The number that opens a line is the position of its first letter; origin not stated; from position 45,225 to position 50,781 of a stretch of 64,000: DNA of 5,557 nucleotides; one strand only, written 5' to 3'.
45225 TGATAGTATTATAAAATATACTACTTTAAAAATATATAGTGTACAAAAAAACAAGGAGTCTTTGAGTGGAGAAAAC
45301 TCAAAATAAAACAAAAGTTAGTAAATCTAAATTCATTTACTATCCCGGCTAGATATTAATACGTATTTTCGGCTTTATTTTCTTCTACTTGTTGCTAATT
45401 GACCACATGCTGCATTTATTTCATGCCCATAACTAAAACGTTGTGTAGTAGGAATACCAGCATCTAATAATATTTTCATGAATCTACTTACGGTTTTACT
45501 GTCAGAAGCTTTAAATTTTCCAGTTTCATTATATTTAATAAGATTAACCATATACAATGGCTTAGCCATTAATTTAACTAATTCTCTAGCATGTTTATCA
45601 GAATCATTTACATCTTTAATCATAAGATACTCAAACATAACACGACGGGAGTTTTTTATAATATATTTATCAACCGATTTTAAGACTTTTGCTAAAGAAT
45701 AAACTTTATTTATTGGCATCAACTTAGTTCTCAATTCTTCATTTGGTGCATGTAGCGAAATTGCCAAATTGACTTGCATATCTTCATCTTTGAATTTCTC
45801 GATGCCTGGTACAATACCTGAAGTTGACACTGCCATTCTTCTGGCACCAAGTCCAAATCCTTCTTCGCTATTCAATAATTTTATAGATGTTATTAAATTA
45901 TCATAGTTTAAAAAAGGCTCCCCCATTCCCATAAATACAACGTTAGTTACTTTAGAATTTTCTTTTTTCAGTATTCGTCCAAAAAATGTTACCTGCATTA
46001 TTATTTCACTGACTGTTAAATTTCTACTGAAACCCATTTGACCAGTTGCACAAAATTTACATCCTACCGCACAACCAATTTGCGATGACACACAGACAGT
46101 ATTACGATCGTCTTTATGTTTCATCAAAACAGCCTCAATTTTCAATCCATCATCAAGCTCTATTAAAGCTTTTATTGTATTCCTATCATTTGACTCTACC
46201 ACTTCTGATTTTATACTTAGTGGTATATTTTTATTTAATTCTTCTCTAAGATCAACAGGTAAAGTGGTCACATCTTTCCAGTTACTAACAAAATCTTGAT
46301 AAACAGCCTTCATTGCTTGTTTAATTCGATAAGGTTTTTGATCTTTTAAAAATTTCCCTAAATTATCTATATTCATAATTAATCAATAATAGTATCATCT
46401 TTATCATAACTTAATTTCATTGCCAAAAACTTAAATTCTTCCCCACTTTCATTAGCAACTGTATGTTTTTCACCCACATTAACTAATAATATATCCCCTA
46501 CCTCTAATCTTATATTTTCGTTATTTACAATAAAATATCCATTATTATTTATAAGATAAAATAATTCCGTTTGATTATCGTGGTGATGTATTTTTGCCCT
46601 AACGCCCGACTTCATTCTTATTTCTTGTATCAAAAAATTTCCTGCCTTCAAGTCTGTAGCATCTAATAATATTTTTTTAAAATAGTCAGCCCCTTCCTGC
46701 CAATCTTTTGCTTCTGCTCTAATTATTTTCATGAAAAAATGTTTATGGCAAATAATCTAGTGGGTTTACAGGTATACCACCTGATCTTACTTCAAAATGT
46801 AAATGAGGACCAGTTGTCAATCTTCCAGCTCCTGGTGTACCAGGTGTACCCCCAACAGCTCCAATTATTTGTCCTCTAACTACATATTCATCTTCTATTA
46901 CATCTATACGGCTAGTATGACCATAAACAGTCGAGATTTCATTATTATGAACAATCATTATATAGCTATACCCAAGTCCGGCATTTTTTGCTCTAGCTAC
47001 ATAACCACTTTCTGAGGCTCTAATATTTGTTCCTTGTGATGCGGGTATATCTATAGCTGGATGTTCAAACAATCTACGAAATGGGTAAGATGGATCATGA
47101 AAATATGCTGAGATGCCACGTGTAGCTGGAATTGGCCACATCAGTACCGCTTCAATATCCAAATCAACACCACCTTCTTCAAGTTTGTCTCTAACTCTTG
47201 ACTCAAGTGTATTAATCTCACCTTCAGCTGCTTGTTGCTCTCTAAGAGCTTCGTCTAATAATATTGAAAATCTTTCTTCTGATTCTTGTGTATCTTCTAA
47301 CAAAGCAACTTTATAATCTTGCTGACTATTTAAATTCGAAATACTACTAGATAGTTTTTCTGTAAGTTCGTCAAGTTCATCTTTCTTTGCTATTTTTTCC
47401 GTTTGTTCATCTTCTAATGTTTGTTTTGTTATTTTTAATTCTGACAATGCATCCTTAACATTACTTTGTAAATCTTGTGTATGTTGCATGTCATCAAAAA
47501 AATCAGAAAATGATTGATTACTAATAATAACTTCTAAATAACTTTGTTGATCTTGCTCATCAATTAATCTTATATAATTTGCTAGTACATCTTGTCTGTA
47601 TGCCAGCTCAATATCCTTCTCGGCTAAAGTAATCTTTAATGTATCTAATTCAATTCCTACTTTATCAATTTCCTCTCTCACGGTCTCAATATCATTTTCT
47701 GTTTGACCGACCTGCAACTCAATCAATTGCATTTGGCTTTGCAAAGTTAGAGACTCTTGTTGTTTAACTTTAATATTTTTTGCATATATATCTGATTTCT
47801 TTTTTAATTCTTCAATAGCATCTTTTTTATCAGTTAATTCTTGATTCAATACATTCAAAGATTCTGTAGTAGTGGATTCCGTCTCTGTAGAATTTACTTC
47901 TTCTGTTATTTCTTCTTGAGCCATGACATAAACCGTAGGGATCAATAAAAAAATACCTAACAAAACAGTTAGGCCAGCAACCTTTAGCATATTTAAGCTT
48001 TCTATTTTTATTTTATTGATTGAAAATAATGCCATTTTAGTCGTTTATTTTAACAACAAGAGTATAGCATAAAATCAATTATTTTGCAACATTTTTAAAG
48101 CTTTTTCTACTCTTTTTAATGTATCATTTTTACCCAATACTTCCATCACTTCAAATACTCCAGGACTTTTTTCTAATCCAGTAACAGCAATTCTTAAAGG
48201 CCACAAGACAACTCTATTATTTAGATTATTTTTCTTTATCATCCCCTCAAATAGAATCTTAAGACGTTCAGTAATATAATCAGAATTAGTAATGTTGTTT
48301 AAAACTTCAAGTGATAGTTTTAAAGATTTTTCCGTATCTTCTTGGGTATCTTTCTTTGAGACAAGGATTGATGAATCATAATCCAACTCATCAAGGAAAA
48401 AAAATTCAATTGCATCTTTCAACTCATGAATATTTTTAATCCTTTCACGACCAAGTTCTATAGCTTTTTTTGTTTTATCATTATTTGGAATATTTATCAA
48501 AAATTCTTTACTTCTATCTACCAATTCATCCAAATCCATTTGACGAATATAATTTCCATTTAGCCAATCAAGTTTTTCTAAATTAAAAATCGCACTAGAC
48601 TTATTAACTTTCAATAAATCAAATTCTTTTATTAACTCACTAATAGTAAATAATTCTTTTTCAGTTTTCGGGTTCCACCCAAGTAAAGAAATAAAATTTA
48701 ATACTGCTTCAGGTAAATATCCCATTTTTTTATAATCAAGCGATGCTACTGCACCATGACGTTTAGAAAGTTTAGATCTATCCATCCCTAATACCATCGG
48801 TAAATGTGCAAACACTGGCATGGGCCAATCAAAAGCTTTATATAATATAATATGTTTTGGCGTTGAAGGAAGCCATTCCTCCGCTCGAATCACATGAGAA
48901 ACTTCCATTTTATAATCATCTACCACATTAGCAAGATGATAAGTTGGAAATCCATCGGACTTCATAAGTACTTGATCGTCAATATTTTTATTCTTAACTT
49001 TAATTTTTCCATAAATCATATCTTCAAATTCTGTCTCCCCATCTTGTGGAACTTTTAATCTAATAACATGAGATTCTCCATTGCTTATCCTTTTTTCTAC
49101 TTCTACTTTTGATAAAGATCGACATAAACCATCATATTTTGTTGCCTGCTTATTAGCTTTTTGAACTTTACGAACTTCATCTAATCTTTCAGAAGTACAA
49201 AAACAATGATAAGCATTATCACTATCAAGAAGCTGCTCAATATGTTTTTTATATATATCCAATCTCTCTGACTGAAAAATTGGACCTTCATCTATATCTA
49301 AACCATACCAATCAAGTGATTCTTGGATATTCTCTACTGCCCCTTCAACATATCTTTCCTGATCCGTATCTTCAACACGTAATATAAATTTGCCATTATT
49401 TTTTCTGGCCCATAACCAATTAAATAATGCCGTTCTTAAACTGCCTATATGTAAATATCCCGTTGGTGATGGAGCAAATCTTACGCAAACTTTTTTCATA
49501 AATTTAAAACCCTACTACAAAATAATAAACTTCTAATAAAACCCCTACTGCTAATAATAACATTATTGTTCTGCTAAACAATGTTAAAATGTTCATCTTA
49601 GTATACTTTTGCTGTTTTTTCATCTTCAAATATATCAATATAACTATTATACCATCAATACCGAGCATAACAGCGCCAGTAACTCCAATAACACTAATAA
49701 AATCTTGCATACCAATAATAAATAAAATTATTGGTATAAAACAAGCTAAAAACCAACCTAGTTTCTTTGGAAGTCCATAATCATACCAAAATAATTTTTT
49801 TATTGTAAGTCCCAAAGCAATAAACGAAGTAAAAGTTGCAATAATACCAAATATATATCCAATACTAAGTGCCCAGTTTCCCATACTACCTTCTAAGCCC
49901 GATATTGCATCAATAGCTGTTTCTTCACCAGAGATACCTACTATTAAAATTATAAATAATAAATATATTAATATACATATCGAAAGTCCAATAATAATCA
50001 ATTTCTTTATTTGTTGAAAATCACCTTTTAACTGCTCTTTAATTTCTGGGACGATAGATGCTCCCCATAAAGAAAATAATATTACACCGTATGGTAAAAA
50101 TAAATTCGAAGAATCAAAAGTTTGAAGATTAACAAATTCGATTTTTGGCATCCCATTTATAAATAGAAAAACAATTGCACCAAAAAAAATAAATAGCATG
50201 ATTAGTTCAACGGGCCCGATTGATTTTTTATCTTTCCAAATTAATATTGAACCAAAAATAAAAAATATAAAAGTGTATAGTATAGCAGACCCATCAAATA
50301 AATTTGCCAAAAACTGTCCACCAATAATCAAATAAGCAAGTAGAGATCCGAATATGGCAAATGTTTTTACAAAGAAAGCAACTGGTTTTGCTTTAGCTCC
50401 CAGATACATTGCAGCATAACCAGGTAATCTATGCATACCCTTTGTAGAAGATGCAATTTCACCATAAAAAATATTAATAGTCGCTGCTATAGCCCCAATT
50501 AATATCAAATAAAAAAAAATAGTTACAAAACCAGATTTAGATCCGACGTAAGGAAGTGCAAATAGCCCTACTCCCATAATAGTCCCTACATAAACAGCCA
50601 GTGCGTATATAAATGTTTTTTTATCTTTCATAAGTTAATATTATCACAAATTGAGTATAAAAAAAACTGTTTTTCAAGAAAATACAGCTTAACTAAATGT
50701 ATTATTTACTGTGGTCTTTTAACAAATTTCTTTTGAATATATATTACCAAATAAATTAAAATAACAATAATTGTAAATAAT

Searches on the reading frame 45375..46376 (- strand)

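Call 49: search_protein_families(library=pfam, proteins=[window:45375-46376:-], max_evalue=0.0001)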
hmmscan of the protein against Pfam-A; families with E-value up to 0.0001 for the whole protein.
window:45375-46376:- (333 aa): 2 families
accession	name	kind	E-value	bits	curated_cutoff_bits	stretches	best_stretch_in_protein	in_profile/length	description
PF04055.27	Radical_SAM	-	9.3e-18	65.4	29.5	1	98-265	3-164/166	Radical SAM superfamily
PF21016.3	RlmN_N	-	6.2e-05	23.1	24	0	4-50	9-57/60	Ribosomal RNA large subunit methyltransferase N-terminal domain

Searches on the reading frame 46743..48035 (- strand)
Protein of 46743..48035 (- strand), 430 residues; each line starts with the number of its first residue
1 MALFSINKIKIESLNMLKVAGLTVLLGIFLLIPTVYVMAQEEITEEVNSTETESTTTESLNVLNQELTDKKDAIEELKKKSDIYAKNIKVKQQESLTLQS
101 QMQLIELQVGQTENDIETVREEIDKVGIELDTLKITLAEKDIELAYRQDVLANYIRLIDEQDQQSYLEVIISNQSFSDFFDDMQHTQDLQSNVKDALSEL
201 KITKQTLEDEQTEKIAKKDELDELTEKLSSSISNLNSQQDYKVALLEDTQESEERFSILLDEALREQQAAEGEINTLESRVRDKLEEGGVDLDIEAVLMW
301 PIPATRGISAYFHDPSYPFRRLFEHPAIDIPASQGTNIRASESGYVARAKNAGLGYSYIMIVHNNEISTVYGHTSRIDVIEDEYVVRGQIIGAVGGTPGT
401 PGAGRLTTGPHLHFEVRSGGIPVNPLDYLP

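Call 49: search_protein_families(library=pfam, proteins=[window:46743-48035:-], max_evalue=0.0001)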
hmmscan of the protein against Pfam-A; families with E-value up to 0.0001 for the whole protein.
window:46743-48035:- (430 aa): 2 families
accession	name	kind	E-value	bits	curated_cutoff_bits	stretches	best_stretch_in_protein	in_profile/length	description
PF01551.29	Peptidase_M23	-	4.9e-23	81.6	28.7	1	325-425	3-96/96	Peptidase family M23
PF24568.1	CC_PcsB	-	1.3e-05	25.4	27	1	144-209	8-74/75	Peptidoglycan hydrolase PcsB, coiled-coil domain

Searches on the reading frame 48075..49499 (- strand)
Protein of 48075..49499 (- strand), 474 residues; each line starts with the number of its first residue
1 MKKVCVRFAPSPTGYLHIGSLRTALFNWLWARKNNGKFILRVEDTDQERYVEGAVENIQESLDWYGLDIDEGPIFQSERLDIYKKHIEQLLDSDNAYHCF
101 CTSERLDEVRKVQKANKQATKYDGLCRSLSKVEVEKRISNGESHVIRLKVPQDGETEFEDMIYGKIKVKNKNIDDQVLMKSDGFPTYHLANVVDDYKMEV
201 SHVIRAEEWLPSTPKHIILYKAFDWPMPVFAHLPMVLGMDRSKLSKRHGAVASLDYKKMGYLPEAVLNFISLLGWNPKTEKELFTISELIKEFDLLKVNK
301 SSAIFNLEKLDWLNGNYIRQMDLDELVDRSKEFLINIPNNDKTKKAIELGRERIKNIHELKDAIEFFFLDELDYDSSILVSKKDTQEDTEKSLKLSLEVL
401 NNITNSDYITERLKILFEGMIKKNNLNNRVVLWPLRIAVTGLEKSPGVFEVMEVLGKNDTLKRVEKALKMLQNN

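Call 49: search_protein_families(library=pfam, proteins=[window:48075-49499:-], max_evalue=0.0001)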
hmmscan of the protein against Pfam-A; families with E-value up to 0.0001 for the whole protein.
window:48075-49499:- (474 aa): 2 families
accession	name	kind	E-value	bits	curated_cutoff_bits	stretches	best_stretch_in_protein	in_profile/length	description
PF00749.27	tRNA-synt_1c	-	6.5e-111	370.6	23.4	1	3-312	1-314/314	tRNA synthetases class I (E and Q), catalytic domain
PF19269.4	Anticodon_2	-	4.7e-31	108.5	23.6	1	326-468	2-141/141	Anticodon binding domain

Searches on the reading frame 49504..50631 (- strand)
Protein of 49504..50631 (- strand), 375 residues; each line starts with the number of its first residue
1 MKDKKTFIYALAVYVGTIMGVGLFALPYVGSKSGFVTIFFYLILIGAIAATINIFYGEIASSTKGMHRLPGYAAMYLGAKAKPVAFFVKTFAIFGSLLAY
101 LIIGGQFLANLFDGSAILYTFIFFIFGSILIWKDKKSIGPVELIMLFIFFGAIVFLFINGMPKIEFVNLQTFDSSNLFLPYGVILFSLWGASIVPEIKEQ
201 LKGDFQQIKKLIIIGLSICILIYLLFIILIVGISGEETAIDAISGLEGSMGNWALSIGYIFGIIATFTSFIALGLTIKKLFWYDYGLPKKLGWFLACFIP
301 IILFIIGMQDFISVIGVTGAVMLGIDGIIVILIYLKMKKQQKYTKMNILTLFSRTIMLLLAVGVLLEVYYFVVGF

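Call 49: search_protein_families(library=pfam, proteins=[window:49504-50631:-], max_evalue=0.0001)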
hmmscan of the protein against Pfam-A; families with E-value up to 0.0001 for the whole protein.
window:49504-50631:- (375 aa): 1 family
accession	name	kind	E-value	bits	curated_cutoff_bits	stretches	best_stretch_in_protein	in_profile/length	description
PF03222.19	Trp_Tyr_perm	-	2.9e-19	69.9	22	1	6-368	4-391/393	Tryptophan/tyrosine permease family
